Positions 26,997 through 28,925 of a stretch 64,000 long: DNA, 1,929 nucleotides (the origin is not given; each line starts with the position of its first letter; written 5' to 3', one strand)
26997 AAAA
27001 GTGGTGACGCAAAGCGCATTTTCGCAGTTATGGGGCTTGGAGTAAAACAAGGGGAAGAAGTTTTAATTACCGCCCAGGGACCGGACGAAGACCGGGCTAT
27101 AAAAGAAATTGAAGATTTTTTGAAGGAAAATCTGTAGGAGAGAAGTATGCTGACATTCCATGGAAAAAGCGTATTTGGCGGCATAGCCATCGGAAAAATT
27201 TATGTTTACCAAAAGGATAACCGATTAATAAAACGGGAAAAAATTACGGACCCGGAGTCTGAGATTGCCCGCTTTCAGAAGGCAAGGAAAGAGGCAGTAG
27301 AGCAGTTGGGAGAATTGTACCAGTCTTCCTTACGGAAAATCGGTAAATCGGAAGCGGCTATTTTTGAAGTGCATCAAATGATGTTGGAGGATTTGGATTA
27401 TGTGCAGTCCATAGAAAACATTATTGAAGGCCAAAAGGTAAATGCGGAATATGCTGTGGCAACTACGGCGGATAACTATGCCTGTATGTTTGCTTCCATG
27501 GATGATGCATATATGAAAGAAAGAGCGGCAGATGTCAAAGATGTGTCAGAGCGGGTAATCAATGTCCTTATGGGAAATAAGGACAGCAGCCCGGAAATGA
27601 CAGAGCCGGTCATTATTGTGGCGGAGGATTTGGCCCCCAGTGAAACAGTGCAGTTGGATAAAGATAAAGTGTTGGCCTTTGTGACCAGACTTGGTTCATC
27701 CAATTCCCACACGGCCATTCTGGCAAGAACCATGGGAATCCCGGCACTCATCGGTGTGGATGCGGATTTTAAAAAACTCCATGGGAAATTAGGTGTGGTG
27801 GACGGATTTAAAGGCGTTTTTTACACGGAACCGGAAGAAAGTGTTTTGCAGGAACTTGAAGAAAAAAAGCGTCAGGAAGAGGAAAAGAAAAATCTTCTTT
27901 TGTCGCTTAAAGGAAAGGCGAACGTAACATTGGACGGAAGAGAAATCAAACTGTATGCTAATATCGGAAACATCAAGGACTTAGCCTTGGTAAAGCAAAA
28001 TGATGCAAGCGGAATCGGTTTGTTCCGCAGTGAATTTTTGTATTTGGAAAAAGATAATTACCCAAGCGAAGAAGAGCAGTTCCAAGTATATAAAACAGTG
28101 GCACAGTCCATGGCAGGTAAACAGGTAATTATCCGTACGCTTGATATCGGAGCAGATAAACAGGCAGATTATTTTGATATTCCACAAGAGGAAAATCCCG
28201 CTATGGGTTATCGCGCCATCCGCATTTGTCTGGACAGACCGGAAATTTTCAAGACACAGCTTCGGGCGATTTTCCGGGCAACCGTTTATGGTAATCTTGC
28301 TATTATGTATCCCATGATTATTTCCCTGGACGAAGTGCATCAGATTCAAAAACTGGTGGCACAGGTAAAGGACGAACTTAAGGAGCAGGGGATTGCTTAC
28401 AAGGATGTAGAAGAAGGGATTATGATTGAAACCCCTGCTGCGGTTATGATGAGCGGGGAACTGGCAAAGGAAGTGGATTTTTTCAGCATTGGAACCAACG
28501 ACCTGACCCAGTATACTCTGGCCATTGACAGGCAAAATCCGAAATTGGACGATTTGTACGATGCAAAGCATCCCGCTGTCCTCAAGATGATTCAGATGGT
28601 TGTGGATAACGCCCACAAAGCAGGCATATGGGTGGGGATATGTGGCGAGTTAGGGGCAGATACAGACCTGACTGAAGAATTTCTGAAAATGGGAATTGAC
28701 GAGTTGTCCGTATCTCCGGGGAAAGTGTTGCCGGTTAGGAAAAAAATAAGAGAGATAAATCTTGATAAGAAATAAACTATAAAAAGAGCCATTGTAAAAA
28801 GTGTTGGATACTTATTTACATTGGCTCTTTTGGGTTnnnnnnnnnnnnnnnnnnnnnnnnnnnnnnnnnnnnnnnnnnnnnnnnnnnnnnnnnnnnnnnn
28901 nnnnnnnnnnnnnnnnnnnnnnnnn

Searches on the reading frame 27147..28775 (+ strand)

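Call 77: search_protein_families(library=pfam, proteins=[window:27147-28775:+], max_evalue=0.00001)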
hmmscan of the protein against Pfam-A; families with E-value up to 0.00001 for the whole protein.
window:27147-28775:+ (542 aa): 3 families
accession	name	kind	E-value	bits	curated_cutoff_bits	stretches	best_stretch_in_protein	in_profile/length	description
PF02896.24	PEP-utilizers_C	-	9.1e-112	373.4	22.8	1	254-538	7-292/293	PEP-utilising enzyme, PEP-binding domain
PF05524.18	PEP-utilisers_N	-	1.9e-36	125.3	24.4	1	5-126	1-121/121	PEP-utilising enzyme, N-terminal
PF00391.29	PEP-utilizers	-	2.1e-20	72.5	23.1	1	152-223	2-72/72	PEP-utilising enzyme, mobile domain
